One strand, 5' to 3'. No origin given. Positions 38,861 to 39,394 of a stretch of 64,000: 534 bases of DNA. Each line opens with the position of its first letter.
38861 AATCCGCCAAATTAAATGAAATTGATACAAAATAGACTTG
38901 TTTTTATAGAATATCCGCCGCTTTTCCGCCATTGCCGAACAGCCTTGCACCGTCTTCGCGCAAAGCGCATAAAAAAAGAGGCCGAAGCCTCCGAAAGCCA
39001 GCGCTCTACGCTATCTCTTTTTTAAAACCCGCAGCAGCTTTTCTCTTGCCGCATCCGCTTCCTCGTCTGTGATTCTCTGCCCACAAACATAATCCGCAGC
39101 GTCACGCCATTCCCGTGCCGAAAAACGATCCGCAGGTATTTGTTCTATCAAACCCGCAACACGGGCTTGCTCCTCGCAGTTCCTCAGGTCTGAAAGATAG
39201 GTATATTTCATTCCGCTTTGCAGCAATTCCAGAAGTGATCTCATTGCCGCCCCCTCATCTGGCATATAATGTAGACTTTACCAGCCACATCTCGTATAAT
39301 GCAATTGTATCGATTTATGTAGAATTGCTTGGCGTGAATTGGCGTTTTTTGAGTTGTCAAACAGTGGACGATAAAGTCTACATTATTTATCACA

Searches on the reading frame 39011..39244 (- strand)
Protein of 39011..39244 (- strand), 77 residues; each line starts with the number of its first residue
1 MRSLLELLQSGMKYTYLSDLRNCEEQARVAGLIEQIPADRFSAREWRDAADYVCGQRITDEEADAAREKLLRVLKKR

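Call 5: search_protein_families(library=pfam, proteins=[window:39011-39244:-], max_evalue=0.01)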
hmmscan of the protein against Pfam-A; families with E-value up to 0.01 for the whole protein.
window:39011-39244:- (77 aa): 0 families

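Call 8: find_encoding_contigs(protein=window:39011-39244:-, flank=3000, max_places=10)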
Protein window:39011-39244:- (77 aa): 3 contigs read that carry it; 3 places shown.
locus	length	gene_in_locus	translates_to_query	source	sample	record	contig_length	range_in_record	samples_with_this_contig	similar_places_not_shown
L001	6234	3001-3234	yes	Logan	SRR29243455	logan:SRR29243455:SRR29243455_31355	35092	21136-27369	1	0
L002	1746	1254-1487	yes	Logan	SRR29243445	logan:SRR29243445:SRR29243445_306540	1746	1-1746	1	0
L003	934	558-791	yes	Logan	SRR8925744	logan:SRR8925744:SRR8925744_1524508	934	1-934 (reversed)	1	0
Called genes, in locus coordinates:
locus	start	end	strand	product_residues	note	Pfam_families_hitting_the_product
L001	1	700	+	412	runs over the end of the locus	-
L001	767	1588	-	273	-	PF02645:DegV, PF13684:FakA-like_C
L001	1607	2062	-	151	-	PF01047:MarR, PF12802:MarR_2, PF13412:HTH_24 (faint)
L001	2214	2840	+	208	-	PF00239:Resolvase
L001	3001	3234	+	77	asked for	-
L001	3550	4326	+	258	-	PF01048:PNP_UDP_1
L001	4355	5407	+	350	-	PF00356:LacI, PF00532:Peripla_BP_1, PF13407:Peripla_BP_4, PF13377:Peripla_BP_3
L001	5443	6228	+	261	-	PF01048:PNP_UDP_1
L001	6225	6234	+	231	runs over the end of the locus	PF00702:Hydrolase, PF12710:HAD (faint), PF13419:HAD_2, PF13242:Hydrolase_like (weak)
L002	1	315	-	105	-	?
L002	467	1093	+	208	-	PF00239:Resolvase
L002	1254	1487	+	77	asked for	-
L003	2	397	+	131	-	?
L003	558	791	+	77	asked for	-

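Call 13: find_homologous_proteins(query=window:39011-39244:-, max_evalue=0.01)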
Query window:39011-39244:- (77 aa): 2 proteins with E <= 0.01 among 4 candidates.
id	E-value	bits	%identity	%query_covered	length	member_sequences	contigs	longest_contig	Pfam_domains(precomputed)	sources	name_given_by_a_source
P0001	1.5e-42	160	100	100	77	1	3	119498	-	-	-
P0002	1.0e-28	116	75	99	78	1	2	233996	-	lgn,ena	-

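Call 14: find_encoding_contigs(protein=P0002, flank=4000, max_places=10)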
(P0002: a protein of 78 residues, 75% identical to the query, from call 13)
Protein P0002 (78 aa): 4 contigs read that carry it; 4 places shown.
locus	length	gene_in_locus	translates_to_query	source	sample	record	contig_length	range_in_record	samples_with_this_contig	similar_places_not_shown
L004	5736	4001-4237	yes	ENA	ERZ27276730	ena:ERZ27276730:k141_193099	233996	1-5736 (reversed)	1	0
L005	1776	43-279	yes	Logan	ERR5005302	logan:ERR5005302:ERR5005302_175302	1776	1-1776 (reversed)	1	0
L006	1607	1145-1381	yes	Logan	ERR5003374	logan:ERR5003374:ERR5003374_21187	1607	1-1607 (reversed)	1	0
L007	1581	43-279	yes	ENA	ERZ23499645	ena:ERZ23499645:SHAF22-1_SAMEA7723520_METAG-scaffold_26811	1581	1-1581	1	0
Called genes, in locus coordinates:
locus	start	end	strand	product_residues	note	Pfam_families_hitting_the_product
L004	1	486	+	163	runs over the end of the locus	-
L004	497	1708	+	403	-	-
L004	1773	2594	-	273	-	PF02645:DegV, PF13684:FakA-like_C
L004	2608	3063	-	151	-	PF13463:HTH_27 (faint), PF01047:MarR, PF12802:MarR_2 (weak)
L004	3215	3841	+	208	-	PF00239:Resolvase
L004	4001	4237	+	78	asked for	-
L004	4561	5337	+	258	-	PF01048:PNP_UDP_1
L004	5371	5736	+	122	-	?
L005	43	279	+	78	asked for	-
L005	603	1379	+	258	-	PF01048:PNP_UDP_1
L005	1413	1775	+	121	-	?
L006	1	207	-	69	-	?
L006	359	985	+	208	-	PF00239:Resolvase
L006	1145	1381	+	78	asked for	-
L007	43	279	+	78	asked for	-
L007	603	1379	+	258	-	PF01048:PNP_UDP_1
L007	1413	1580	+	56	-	?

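Call 27: search_protein_representatives(protein=window:39011-39244:-)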
Query: 77 residues. Proteins with E-value up to 0.001 (for the whole library): 103; up to 1e-10: 1; up to 1e-30: 1. The best 103 are listed.
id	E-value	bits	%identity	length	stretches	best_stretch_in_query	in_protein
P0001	4.6e-43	159.5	100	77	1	1-77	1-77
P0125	2.1e-10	56.2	51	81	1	4-75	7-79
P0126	9.9e-08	47.7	39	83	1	3-72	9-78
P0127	1.5e-07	47.2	47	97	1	2-74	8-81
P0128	3.0e-07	46.2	39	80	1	4-75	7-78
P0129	1.2e-06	44.3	38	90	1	3-74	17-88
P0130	1.5e-06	44.0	44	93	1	4-71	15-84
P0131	2.2e-06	43.5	39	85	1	4-74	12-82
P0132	2.3e-06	43.4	44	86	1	3-75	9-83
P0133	2.9e-06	43.1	39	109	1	3-74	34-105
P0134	3.1e-06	43.0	44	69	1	16-77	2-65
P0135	3.7e-06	42.8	41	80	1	3-68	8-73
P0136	4.9e-06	42.4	38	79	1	1-74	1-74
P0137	6.5e-06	42.0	43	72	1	3-71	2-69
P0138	6.6e-06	42.0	34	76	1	1-73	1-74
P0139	8.1e-06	41.7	35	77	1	2-72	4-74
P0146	2.1e-05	40.4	36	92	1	1-75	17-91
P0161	1.0e-04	38.2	31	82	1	2-69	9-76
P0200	4.1e-04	36.3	39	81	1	3-75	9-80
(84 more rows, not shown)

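Call 30: search_protein_families(library=pfam, alignment_id=A1, max_evalue=0.1)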
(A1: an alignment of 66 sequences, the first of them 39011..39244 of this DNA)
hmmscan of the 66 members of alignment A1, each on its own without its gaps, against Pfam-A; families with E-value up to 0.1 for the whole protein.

A. member 1, window:39011-39244:- (77 aa): 0 families

B. families by the number of members that match (of 66 scanned): 18 families
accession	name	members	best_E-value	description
PF18578.6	Raf1_N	2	0.072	Rubisco accumulation factor 1 alpha helical domain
PF10453.14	NUFIP1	1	0.0021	FMR1-interacting protein 1 (NUFIP1)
PF23154.1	KANSL3_1st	1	0.0076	KANSL3, helical domain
PF17776.6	NLRC4_HD2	1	0.0096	NLRC4 helical domain HD2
PF18606.7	HTH_53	1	0.019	Zap helix turn helix N-terminal domain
PF07527.18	Hairy_orange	1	0.022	Hairy Orange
PF24309.1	IMEF_Flp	1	0.025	IMEF cargo Flp protein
PF10036.14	RLL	1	0.027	RNA transcription, translation and transport factor protein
PF11387.14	DUF2795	1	0.032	Protein of unknown function (DUF2795)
PF07303.18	Occludin_ELL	1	0.039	Occludin homology domain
PF07560.16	DUF1539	1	0.064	Domain of Unknown Function (DUF1539)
PF08737.15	Rgp1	1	0.081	Rgp1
PF15500.11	Ntox1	1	0.084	Putative RNase-like toxin, toxin_1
PF19698.5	DUF6197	1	0.086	Family of unknown function (DUF6197)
PF07702.18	UTRA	1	0.087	UTRA domain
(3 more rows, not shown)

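Call 31: search_solved_structures(query=A1, max_evalue=1)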
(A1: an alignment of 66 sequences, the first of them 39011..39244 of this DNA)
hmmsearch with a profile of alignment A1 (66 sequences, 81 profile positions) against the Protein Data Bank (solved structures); distinct sequences matched with E-value up to 1: 5.
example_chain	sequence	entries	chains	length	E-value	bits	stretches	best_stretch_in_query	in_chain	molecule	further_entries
2kck_A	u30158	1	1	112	0.015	18.5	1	21-76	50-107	TPR repeat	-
5tqb_B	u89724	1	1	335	0.28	14.4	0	17-78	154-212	Assembly chaperone of ribosomal protein L4 (Acl4)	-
4ynw_A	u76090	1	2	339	0.35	14.1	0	17-78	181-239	ACL4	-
3lao_A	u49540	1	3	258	0.39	13.9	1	48-78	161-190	enoyl-CoA hydratase/isomerase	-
4ynv_A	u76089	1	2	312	0.73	13.1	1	17-78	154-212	ACL4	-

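Call 34: find_encoding_contigs(protein=P0125, flank=3000, max_places=4)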
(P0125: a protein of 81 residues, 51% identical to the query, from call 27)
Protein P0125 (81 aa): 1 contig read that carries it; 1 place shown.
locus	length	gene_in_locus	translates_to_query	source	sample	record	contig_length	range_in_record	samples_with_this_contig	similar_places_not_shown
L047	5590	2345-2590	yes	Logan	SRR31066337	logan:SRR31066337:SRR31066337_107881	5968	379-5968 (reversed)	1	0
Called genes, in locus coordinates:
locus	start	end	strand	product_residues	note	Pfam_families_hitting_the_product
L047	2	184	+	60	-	?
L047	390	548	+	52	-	-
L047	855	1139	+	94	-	-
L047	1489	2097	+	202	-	PF00239:Resolvase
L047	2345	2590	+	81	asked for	-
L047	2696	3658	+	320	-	-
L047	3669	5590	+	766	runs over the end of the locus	?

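Call 39: predict_structure(alignment_id=A1)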
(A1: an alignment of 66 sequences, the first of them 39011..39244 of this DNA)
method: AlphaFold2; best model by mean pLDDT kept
length: 77 residues; sequences in the alignment: 66
mean_pLDDT: 88.1   pTM: 0.72
mean pLDDT of the five models: 88.1, 87.5, 86.4, 84.9, 83.1
residues with pLDDT >= 90: 41; 70-90: 33; 50-70: 3; < 50: 0
segments of 3 or more residues with pLDDT < 50: none
pLDDT, mean of each block of 10 residues (from residue 1): 84 85 83 91 92 90 93 85
secondary structure, 60 per line:
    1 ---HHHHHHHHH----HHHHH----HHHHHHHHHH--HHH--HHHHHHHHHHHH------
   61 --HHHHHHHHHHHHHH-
elements in order: H4-12 H17-21 H26-35 H43-54 H63-76

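Call 40: find_encoding_contigs(protein=P0127, flank=3000, max_places=4)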
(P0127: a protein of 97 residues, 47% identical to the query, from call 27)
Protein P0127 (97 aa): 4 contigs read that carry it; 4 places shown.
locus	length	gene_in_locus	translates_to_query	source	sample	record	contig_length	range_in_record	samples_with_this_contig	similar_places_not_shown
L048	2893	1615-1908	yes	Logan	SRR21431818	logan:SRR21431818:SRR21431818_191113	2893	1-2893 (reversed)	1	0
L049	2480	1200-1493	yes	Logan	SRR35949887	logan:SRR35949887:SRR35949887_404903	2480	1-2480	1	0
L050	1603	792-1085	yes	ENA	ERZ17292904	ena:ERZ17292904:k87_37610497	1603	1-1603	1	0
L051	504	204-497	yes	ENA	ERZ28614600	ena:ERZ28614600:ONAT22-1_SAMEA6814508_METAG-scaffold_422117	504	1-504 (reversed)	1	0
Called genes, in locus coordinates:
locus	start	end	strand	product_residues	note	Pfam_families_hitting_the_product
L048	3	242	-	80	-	?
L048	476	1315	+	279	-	PF02899:Phage_int_SAM_1 (weak), PF00589:Phage_integrase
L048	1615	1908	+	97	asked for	-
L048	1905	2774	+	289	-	-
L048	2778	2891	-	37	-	?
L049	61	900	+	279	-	PF02899:Phage_int_SAM_1 (weak), PF00589:Phage_integrase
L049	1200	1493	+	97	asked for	-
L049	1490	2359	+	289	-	-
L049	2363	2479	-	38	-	?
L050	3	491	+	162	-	?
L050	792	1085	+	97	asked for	-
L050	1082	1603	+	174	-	?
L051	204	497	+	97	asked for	-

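Call 41: find_encoding_contigs(protein=P0139, flank=3000, max_places=4)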
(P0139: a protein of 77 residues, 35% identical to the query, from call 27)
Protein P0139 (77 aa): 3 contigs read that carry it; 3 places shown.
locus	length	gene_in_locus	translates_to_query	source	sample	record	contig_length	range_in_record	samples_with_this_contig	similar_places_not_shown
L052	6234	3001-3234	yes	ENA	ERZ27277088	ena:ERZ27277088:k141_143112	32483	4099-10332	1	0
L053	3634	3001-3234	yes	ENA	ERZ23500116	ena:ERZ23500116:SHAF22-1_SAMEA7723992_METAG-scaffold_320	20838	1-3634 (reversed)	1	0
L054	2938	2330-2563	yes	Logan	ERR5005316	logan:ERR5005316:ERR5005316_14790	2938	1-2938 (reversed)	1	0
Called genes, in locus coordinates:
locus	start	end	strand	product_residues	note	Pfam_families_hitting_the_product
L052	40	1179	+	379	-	PF01979:Amidohydro_1, PF07969:Amidohydro_3 (weak)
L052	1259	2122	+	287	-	PF01263:Aldose_epim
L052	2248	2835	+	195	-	PF00239:Resolvase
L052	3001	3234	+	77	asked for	-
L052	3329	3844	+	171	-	PF01569:PAP2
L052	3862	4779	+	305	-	PF00849:PseudoU_synth_2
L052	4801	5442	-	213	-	PF01613:Flavin_Reduct, PF00301:Rubredoxin (faint), PF21349:RUBY_RBDX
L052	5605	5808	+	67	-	PF12844:HTH_19, PF01381:HTH_3, PF13443:HTH_26 (weak)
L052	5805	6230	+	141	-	PF09946:DUF2178 (weak)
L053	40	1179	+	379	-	PF01979:Amidohydro_1, PF07969:Amidohydro_3 (weak)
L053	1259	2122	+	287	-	PF01263:Aldose_epim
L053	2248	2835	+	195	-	PF00239:Resolvase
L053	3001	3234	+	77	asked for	-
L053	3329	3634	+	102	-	?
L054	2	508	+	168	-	?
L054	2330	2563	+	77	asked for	-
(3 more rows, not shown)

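Call 45: fold_search(model_id=the predicted structure, library=pdb)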
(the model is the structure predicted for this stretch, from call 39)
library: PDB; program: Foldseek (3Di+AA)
matches with E <= 10: 47; with E <= 0.001: 0
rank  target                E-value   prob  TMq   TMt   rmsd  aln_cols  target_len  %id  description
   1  9iic_C                1.2e+00  0.16  0.31  0.14   6.4        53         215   21  Crystal structure of HOIP RING2-LDD in complex with STK4 KD domain (released 2025-06-25)
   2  6gzy_A                2.0e+00  0.11  0.34  0.16  10.9       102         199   14  HOIP-fragment5 complex (released 2019-01-30)
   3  6sc6_A                2.1e+00  0.13  0.32  0.09   6.4        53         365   19  dAb3/HOIP-RBR apo structure (released 2019-11-27)
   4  8iuf_V1               2.2e+00  0.07  0.28  0.07  12.4        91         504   19  Cryo-EM structure of Euglena gracilis super-complex I+III2+IV, composite (released 2024-02-28)
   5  6sc9_A                2.6e+00  0.12  0.32  0.10   6.1        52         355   19  dAb3/HOIP-RBR-HOIPIN-8 (released 2019-11-27)
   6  1kfr                  2.6e+00  0.06  0.27  0.18  10.1        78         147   19  Structural plasticity in the eight-helix fold of a trematode hemoglobin (released 2002-04-24)
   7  1ryl_B                2.8e+00  0.08  0.27  0.18   6.0        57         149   14  The Crystal Structure of a Protein of Unknown Function YfbM from Escherichia coli (released 2004-07-06)
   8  6sc5_A                2.9e+00  0.11  0.32  0.10   6.1        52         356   19  dAb3/HOIP-RBR-Ligand2 (released 2019-11-27)
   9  1h97_A                2.9e+00  0.04  0.27  0.18   9.7        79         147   20  Trematode hemoglobin from Paramphistomum epiclitum (released 2001-06-21)
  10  9euj_D                3.1e+00  0.10  0.36  0.17  12.3        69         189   17  Cryo-EM structure of Staphylococcus aureus bacteriophage phi812 baseplate in the post-contraction state - sheath initi (released 2025-04-09)
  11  8hbr_B                3.1e+00  0.09  0.36  0.24   9.3        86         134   16  The C-terminal domain of Spiral2 (released 2023-01-18)
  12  8z5n_C                3.3e+00  0.09  0.33  0.19   9.3        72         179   15  Cryo-EM structure of the LPHT ring (released 2025-10-22)
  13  5oqr_B                3.3e+00  0.07  0.31  0.06   9.1        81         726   17  Crystal structure of the S. pombe condensin Cnd3-Cnd2 subcomplex (released 2017-10-18)
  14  5hbu_D                3.3e+00  0.03  0.23  0.13  10.9        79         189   23  Structure of the E. coli nucleoid occlusion protein SlmA bound to DNA and the C-terminal tail of the cytoskeletal cell (released 2016-04-13)
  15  9euk_D                3.7e+00  0.09  0.36  0.17  12.3        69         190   17  Cryo-EM structure of Staphylococcus aureus bacteriophage phi812 baseplate in the post-contraction state - sheath initi (released 2025-04-09)
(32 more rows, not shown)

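Call 54: search_protein_families(library=ncbifam, proteins=[window:39011-39244:-], max_evalue=0.01)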
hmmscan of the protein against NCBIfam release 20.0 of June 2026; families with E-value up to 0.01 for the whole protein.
window:39011-39244:- (77 aa): 0 families

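Call 56: find_encoding_contigs(protein=P0146, flank=2500, max_places=3)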
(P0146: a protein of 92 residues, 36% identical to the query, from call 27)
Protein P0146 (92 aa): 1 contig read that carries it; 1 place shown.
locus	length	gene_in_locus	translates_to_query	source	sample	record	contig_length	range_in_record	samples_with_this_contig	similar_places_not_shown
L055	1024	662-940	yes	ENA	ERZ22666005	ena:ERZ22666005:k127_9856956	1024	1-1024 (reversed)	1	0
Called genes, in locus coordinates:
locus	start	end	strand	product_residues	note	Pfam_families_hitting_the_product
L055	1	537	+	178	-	?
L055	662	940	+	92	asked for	-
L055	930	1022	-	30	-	?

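Call 57: find_encoding_contigs(protein=P0161, flank=2500, max_places=3)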
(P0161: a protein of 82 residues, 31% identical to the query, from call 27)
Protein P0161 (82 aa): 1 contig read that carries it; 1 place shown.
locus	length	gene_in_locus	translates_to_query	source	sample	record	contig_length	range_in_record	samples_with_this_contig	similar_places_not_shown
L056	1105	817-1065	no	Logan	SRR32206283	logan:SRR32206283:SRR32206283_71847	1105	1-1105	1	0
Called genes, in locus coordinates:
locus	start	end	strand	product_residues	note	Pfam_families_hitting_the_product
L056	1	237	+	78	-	?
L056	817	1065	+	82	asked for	-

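Call 58: find_encoding_contigs(protein=P0200, flank=2500, max_places=3)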
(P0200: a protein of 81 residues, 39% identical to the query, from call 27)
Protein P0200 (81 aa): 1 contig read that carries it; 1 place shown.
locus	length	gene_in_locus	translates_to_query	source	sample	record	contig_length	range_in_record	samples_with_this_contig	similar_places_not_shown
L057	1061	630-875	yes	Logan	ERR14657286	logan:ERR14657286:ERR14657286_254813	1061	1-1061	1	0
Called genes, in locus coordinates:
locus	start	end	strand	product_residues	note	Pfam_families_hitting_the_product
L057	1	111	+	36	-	?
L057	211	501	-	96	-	PF13560:HTH_31, PF13443:HTH_26 (weak), PF01381:HTH_3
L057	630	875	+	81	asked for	-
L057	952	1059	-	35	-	?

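Call 59: search_protein_families(library=pfam, proteins=[L055:1-537:+, L056:1-237:+, L048:1905-2774:+, L047:2696-3658:+], max_evalue=0.01)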
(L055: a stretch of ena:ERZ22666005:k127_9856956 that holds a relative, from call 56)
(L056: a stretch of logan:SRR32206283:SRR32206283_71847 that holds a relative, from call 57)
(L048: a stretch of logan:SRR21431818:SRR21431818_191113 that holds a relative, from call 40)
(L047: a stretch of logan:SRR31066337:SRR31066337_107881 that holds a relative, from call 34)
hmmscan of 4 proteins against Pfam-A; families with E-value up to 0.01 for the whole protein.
L055:1-537:+ (178 aa): 5 families
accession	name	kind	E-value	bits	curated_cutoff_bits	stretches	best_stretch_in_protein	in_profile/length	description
PF00239.26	Resolvase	-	5.8e-18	65.8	23.3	1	9-126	33-144/145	Resolvase, N terminal domain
PF08822.17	DUF1804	-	8.6e-05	22.9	29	1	141-176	10-45/164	Protein of unknown function (DUF1804)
PF13384.12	HTH_23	-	0.0011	19.1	24.6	1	151-172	18-39/50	Homeodomain-like domain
PF08220.18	HTH_DeoR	-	0.0014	18.7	21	0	148-169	12-33/57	DeoR-like helix-turn-helix domain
PF13542.12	HTH_Tnp_ISL3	-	0.0014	18.4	27.4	1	151-172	27-48/51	Helix-turn-helix domain of transposase family ISL3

L056:1-237:+ (78 aa): 1 family
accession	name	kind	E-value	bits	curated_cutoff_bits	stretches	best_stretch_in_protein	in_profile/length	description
PF00589.27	Phage_integrase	-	2.9e-11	43.9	27.1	1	2-61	109-167/172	Phage integrase family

L048:1905-2774:+ (289 aa): 2 families
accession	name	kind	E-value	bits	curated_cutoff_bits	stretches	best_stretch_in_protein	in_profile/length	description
PF09479.16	Flg_new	-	0.0028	18.2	27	1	210-236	19-44/65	Listeria-Bacteroides repeat domain (List_Bact_rpt)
PF06458.18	MucBP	-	0.0038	18.4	23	1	39-103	2-62/63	MucBP domain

L047:2696-3658:+ (320 aa): 0 families

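Call 70: search_dna_similar(query=window:39011-39244:-, collection=phages, mode=protein, max_evalue=0.01, max_rows=10)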
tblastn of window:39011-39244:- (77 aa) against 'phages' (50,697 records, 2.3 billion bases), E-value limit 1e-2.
Records with a match: 1; places in all: 1; records where one place covers at least 80% of the query: 1.
Best place of each record, by identity: <60% 1.
By first word of the organism name: Bacteriophage 1.
By host as written in the record: - 1.
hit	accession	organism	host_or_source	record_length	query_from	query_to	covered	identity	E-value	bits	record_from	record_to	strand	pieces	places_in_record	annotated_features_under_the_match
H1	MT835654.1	Bacteriophage sp.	human fecal samples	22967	4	72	90%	39.1%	9e-3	38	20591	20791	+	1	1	record has no annotation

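Call 71: search_dna_similar(query=window:39011-39244:-, collection=plasmids, mode=protein, max_evalue=0.01, max_rows=10)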
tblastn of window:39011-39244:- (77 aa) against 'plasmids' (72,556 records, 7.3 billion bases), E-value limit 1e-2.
Records with a match: 1; places in all: 1; records where one place covers at least 80% of the query: 1.
Best place of each record, by identity: <60% 1.
By first word of the organism name: Enterocloster 1.
By predicted mobility (MOB-suite, as given by PLSDB): mobilizable 1.
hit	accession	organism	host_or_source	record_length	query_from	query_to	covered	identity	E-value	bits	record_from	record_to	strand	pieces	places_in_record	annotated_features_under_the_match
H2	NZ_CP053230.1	Enterocloster bolteae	mouse,cell culture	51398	3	75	95%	36.4%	4e-5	46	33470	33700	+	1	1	hypothetical protein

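Call 72: get_annotated_region(hit=H2, flank=3500)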
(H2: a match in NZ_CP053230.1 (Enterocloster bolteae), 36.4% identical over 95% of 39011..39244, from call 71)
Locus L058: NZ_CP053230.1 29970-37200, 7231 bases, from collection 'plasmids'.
description: Enterocloster bolteae strain CBBP-2 plasmid pCbo51, complete sequence
organism: Enterocloster bolteae (NCBI taxid 208479)
taxonomy: Bacteria; Bacillota; Clostridia; Lachnospirales; Lachnospiraceae; Enterocloster; Enterocloster bolteae
host: -; source: mouse,cell culture; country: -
typing (MOB-suite, as given by PLSDB): mobilizable; replicon rep_cluster_1736; relaxase MOBM
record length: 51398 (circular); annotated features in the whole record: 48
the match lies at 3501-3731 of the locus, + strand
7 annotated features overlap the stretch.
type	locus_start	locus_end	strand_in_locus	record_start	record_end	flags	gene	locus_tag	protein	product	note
CDS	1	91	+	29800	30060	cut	-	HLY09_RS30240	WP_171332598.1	hypothetical protein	-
CDS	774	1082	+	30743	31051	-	-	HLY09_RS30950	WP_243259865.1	tyrosine-type recombinase/integrase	GO:0015074 - DNA integration [Evidence IEA]; GO:0006310 - DNA recombination [Evidence IEA]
CDS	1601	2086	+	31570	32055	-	-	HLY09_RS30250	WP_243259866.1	hypothetical protein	-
CDS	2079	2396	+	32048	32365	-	-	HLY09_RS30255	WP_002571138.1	hypothetical protein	-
CDS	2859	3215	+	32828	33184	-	-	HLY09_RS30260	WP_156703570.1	hypothetical protein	-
CDS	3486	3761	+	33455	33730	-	-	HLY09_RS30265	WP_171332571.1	hypothetical protein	-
CDS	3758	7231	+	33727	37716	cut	-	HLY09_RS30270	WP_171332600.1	InlB B-repeat-containing protein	-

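Call 80: fold_search(model_id=the predicted structure, library=viral)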
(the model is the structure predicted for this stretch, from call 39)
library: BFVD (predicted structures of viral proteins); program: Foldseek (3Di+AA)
matches with E <= 10: 112; with E <= 0.001: 0
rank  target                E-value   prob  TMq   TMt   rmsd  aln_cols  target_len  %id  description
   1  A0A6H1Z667            9.6e-01  0.66  0.40  0.22   3.6        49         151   22  (no name in the UniProt tables at hand)
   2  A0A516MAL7            9.6e-01  0.23  0.42  0.30  11.0        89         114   12  (no name in the UniProt tables at hand)
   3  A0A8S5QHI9            1.4e+00  0.41  0.46  0.40   3.2        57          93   23  Uncharacterized protein [Myoviridae sp. ctdNl2]
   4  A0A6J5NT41            1.7e+00  0.18  0.38  0.26   3.9        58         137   21  Uncharacterized protein [uncultured Caudovirales phage]
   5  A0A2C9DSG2            2.0e+00  0.04  0.20  0.07  12.0        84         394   15  Uncharacterized protein [Western grey kangaroopox virus]
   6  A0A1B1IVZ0            2.3e+00  0.08  0.30  0.22   9.4        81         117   11  Uncharacterized protein [uncultured phage_Deep1-GF2-KM23-C739]
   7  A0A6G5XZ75            2.4e+00  0.08  0.25  0.32  10.3        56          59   18  (no name in the UniProt tables at hand)
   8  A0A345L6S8            2.6e+00  0.06  0.24  0.24  10.0        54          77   18  Uncharacterized protein [Serratia phage Scapp]
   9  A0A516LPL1            2.7e+00  0.23  0.43  0.17   6.5        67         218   19  (no name in the UniProt tables at hand)
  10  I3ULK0                2.9e+00  0.04  0.26  0.28  10.9        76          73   18  (no name in the UniProt tables at hand)
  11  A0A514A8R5            3.1e+00  0.13  0.41  0.42   9.8        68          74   24  Uncharacterized protein [Pantoea phage Kyle]
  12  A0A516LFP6            3.1e+00  0.07  0.32  0.04   8.7        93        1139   13  (no name in the UniProt tables at hand)
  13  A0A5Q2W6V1            3.1e+00  0.03  0.22  0.20  11.2        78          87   12  (no name in the UniProt tables at hand)
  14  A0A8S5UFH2            3.5e+00  0.06  0.33  0.11   9.2        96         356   11  Uncharacterized protein [Myoviridae sp. ctcyQ27]
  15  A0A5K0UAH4            3.5e+00  0.06  0.29  0.24   9.5        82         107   10  Uncharacterized protein (Fragment) [Yasminevirus sp. GU-2018]
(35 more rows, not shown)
